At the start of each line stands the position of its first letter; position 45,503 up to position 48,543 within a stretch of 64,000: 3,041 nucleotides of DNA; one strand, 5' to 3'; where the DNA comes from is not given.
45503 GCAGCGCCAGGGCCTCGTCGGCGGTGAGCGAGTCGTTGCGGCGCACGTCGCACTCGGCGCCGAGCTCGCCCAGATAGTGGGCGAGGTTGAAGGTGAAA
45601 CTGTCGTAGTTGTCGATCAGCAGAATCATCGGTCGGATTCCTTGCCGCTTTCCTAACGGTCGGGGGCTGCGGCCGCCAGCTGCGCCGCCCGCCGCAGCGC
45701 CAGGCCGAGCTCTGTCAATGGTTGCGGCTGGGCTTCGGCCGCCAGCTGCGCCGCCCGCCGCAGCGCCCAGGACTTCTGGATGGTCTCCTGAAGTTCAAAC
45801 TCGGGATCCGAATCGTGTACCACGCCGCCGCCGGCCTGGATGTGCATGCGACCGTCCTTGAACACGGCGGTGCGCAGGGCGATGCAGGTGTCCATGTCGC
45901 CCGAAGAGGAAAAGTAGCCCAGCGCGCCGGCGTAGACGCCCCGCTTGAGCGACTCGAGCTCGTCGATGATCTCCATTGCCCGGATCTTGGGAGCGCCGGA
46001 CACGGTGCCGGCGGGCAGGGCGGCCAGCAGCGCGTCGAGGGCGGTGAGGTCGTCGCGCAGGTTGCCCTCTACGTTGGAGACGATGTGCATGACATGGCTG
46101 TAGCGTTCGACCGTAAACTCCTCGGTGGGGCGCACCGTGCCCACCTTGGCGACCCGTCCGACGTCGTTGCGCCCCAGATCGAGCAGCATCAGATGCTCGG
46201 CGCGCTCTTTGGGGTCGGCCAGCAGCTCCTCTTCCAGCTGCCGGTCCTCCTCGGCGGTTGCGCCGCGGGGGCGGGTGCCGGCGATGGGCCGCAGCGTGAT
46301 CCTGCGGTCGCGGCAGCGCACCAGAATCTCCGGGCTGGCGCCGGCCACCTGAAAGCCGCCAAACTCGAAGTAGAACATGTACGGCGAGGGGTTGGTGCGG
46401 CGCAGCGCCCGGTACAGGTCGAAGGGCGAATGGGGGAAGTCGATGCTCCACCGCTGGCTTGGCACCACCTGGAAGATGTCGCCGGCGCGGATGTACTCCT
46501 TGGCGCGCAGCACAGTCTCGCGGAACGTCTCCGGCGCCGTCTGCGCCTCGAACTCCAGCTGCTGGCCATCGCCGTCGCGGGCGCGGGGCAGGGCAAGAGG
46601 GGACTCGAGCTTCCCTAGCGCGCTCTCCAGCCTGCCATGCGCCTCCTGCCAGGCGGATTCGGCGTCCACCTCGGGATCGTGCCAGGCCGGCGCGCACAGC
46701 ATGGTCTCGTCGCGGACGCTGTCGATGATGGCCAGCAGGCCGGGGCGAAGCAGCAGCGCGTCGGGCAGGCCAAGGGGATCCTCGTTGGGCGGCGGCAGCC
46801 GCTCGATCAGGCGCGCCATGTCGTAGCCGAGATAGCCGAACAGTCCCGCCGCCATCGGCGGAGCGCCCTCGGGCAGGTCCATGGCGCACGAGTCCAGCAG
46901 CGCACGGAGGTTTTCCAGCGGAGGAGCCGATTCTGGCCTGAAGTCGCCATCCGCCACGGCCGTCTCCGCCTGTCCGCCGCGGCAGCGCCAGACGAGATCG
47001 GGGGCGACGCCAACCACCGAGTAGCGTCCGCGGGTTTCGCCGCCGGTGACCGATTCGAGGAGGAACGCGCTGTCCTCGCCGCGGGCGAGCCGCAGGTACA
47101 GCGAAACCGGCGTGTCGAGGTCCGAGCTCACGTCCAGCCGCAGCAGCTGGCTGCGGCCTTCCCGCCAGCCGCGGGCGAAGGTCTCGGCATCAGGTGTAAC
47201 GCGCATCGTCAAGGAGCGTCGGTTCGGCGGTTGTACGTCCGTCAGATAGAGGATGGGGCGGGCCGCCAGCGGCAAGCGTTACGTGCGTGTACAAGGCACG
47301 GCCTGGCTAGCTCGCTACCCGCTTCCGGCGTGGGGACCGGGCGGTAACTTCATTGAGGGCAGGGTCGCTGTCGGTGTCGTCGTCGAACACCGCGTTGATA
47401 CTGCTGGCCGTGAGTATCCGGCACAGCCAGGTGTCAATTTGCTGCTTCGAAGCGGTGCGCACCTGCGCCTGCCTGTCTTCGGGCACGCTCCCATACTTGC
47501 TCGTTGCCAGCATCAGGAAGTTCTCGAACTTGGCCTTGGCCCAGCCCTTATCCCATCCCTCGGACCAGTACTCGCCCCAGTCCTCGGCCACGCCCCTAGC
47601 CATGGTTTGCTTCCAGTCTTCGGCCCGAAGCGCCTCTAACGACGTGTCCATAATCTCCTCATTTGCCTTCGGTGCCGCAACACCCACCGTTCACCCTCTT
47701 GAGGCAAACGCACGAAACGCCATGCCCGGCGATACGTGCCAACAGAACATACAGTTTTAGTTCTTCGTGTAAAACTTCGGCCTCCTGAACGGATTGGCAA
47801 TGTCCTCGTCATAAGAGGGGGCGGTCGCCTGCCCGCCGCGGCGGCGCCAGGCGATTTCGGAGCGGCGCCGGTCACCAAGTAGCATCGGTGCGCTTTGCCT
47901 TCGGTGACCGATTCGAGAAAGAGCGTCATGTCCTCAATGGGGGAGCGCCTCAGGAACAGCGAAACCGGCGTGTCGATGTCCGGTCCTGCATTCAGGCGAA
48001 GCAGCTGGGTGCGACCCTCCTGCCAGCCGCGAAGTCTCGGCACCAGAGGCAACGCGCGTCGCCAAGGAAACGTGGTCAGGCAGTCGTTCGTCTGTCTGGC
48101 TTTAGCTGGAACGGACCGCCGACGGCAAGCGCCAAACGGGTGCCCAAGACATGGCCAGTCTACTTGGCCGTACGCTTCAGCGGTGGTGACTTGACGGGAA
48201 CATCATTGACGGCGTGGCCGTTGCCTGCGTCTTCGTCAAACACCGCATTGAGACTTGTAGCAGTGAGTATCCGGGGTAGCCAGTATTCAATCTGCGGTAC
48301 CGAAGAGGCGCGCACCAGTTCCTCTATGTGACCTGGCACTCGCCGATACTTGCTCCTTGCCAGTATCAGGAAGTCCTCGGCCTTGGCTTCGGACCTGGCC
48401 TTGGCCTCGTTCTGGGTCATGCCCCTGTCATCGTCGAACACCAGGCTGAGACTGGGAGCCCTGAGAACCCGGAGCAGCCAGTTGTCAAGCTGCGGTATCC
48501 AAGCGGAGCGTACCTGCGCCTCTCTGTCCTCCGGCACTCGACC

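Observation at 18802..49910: Dispersed Rpn/YhgA-like nuclease family in which every full-length gene is trailed by stand-alone copies of its own C-terminal domain: a candidate extragenic 'RpnS-type' toxin/antitoxin or defence arrangement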

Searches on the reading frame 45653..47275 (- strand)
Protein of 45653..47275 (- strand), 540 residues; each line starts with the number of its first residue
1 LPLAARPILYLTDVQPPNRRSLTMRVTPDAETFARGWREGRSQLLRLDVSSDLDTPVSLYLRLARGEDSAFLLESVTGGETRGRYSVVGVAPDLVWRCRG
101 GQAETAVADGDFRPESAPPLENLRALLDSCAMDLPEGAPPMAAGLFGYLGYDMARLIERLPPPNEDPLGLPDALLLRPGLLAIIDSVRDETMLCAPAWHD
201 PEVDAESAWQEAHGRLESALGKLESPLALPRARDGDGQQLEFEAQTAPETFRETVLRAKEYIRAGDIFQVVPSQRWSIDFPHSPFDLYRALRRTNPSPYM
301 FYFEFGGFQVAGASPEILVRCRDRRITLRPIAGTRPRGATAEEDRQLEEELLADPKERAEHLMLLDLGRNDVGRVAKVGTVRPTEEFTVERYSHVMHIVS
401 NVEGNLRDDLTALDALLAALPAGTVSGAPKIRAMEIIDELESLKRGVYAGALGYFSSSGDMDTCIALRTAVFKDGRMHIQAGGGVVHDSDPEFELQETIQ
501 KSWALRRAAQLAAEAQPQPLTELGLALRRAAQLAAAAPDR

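Call 34: find_related_loci(query=window:45653-47275:-, collection=genome_contigs, flank=10000)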
Query window:45653-47275:- (540 aa) in genome_contigs; peptide patterns used: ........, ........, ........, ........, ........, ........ (x = any residue, [..] = any of these).
599 stretches matched a pattern (row limit reached: there are more); 597 encode a relative of the query (tblastn E <= 1e-3); the best 80 are kept; 80 distinct loci.
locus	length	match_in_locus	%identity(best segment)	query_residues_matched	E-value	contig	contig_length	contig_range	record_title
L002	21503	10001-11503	66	18-517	0e+0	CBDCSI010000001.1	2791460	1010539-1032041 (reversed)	MAG: Rhodobacterales bacterium isolate 33b011d9-49ec-475b-9348-da93fdbd5617 genome assembly, contig: contig_1, whole gen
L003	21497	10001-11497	62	18-513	0e+0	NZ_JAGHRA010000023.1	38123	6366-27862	Paracoccus sp. R12_2 NODE_23_length_38123_cov_45.554532, whole genome shotgun sequence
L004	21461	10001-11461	62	19-502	0e+0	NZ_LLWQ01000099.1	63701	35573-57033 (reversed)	Paracoccus sp. MKU1 Contig099, whole genome shotgun sequence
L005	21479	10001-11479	62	24-513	0e+0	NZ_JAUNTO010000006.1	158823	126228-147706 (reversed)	MAG: Paracoccus sp. (in: a-proteobacteria) isolate S5R_Sa_21 NODE_39_length_158823_cov_121.744186, whole genome shotgun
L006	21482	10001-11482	63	24-513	0e+0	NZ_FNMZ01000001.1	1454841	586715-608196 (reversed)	Albimonas donghaensis strain DSM 17890, whole genome shotgun sequence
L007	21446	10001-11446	62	26-502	0e+0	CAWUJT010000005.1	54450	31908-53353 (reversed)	MAG: uncultured Thalassobacter sp. isolate SRR17458609_metabat2_12_1705322952 genome assembly, contig: ERZ21854014.29, w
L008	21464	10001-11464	59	20-502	0e+0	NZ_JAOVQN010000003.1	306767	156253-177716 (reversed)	Ruegeria marisflavi strain WL0004 NODE_3_length_306767_cov_112.375904, whole genome shotgun sequence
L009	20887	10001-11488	60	23-513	0e+0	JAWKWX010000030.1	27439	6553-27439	MAG: Paracoccaceae bacterium isolate BC2.80 BC2.80.fa-30, whole genome shotgun sequence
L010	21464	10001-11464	58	20-502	0e+0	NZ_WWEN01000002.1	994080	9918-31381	Thalassovita mangrovi strain GS-10 Scaffold1_2, whole genome shotgun sequence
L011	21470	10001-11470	61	26-510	0e+0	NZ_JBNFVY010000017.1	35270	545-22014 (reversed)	Aliiroseovarius sp. PTFE2010 scaffold_17_length=35271, whole genome shotgun sequence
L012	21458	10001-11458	62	28-510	0e+0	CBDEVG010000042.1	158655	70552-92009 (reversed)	MAG: Amaricoccus sp. isolate d5c23e1e-6785-4e99-854b-a3fa1252761b genome assembly, contig: contig_42, whole genome shotg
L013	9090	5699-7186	58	24-513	2e-180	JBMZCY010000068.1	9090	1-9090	MAG: Planktomarina sp. isolate ME_XS_2203_1_bin_59 ME_XS_2203_1_bin_59_67, whole genome shotgun sequence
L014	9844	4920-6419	59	21-510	3e-180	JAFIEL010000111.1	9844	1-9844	MAG: Natronohydrobacter sp. isolate BM_Day12_Bin.9 NODE_2947_length_9844_cov_11.216570, whole genome shotgun sequence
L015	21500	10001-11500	59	15-509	5e-180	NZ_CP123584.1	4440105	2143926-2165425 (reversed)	Aliisedimentitalea scapharcae strain KCTC 42119 chromosome, complete genome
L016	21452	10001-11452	59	24-502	5e-180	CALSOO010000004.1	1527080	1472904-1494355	MAG: uncultured Rhodobacteraceae bacterium isolate W_MB279_1 genome assembly, contig: contig_15961_W_MB279, whole genome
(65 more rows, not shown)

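Call 99: search_protein_families(library=ncbifam, proteins=[window:45653-47275:-], max_evalue=1e-10)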
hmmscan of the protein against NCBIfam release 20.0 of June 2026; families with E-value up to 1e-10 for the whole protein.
window:45653-47275:- (540 aa): 26 families (the best 25 are shown)
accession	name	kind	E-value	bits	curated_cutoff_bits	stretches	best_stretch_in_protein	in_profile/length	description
TIGR00564.1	trpE_most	equivalog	6.6e-170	566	517.7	1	52-509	2-454/455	anthranilate synthase component I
NF010086.0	PRK13571.1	equivalog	7.6e-151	503.1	693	1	25-513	6-501/510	anthranilate synthase component I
TIGR01820.1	TrpE-arch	equivalog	4.2e-125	418.6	512.05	1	56-508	1-447/449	anthranilate synthase component I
NF010079.0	PRK13564.1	equivalog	9e-104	348.1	471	1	105-515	109-517/521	anthranilate synthase component 1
NF006563.0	PRK09070.1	equivalog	7.5e-101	338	514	1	66-509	21-444/447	aminodeoxychorismate synthase component I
TIGR01824.1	PabB-clade2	equivalog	2.8e-100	336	408.55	1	143-505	1-355/355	aminodeoxychorismate synthase, component I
NF010087.0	PRK13572.1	equivalog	1.2e-98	330.6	580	1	243-510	167-432/435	anthranilate synthase component I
NF004610.0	PRK05940.1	equivalog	4e-98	329.2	568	1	59-511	23-461/467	anthranilate synthase component I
NF010089.0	PRK13574.1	equivalog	3.4e-92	309.6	527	1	247-508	156-417/421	anthranilate synthase component I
TIGR00565.1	trpE_proteo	equivalog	1.1e-85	288.5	494.65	1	109-509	97-493/498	anthranilate synthase component I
TIGR00553.1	pabB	equivalog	5.1e-83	278.9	328.4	1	146-502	2-326/329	aminodeoxychorismate synthase component I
NF010082.0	PRK13567.1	equivalog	9.9e-80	268.5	576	1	216-504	168-462/468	anthranilate synthase component I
NF010081.0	PRK13566.1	equivalog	1.7e-73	248.1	645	1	142-515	156-513/729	anthranilate synthase component I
NF012009.0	PRK15465.1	equivalog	2.4e-70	237.3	622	1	70-502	31-444/453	aminodeoxychorismate synthase component 1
NF005698.0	PRK07508.1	equivalog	8.9e-70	235.1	452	1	235-506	103-376/383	aminodeoxychorismate synthase component I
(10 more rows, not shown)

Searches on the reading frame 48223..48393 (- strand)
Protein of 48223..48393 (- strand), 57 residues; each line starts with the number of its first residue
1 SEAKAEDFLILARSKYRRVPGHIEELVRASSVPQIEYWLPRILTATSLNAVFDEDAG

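Call 107: find_related_loci(query=A13, collection=metagenome_contigs, flank=6000)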
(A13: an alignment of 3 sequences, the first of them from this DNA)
Query A13 (57 aa) in metagenome_contigs; peptide patterns used: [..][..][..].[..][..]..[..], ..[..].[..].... (x = any residue, [..] = any of these).
441 stretches matched a pattern, but none encodes a relative of the query by tblastn (E <= 1e-3).
